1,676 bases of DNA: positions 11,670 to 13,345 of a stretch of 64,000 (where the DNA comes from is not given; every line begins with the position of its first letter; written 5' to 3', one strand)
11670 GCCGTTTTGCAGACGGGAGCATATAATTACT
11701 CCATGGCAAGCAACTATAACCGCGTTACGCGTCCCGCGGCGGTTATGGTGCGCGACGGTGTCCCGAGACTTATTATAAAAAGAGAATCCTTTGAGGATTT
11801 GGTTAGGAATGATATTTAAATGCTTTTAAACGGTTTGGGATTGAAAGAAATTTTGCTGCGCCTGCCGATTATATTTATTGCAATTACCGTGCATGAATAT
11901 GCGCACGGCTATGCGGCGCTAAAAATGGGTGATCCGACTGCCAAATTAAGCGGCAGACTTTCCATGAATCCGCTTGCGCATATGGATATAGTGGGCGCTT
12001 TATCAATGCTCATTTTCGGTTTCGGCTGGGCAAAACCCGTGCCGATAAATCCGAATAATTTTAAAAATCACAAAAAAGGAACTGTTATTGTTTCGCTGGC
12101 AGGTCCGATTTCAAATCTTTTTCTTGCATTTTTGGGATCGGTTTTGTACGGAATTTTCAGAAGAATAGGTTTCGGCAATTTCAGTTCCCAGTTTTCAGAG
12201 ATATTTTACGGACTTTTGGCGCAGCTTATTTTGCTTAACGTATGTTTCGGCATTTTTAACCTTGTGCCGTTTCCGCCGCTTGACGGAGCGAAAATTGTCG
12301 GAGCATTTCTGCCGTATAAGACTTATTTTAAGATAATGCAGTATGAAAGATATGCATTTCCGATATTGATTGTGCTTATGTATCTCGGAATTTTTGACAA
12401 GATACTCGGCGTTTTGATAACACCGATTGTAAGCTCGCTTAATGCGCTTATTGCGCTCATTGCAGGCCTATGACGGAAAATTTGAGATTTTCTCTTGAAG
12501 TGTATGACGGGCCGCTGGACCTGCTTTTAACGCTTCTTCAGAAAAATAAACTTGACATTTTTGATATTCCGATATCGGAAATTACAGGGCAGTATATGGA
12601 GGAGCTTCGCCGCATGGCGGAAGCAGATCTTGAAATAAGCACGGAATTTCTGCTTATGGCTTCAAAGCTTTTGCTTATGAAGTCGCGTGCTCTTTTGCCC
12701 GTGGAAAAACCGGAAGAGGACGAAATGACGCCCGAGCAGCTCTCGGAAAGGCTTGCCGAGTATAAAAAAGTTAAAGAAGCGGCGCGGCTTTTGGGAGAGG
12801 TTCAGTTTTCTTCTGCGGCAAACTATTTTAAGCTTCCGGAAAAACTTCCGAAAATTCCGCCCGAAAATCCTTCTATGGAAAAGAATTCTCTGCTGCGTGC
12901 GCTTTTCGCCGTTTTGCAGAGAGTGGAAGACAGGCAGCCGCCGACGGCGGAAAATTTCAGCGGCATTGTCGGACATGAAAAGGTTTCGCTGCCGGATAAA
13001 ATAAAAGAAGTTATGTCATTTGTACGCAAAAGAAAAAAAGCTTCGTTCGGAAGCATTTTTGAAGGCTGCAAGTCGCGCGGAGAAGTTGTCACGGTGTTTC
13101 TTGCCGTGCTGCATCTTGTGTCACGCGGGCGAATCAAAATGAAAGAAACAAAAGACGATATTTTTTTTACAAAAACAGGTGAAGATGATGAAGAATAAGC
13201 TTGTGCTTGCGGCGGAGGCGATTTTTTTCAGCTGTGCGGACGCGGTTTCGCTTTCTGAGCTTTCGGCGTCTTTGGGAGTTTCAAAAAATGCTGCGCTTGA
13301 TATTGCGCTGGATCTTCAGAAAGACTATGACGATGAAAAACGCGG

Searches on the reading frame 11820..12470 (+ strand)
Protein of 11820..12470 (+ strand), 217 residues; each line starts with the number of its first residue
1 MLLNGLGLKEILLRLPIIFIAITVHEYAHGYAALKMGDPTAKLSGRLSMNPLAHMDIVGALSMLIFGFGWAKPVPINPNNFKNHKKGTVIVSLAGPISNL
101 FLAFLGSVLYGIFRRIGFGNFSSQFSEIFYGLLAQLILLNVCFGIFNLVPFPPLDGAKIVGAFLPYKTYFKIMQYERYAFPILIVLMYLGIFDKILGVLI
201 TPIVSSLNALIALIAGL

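Call 73: search_protein_families(library=pfam, proteins=[window:11820-12470:+], max_evalue=0.00001)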
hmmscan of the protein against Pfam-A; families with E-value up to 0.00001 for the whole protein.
window:11820-12470:+ (217 aa): 1 family
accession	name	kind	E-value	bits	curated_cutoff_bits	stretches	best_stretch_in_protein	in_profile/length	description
PF02163.28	Peptidase_M50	-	5e-12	46.1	27.2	1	17-165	5-195/221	Peptidase family M50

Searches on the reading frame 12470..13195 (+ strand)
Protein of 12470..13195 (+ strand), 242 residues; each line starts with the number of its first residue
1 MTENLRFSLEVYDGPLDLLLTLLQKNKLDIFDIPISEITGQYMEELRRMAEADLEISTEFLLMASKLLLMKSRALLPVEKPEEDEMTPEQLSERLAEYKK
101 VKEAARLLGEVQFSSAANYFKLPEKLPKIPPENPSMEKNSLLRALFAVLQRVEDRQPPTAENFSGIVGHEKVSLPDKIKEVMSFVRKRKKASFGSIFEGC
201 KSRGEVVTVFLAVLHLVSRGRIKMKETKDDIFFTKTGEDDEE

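Call 73: search_protein_families(library=pfam, proteins=[window:12470-13195:+], max_evalue=0.00001)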
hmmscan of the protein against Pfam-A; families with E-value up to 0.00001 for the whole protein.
window:12470-13195:+ (242 aa): 1 family
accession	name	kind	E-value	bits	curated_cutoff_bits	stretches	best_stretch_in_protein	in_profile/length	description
PF02616.19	SMC_ScpA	-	2.1e-29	103.6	24.6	1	22-227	1-221/232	Segregation and condensation protein ScpA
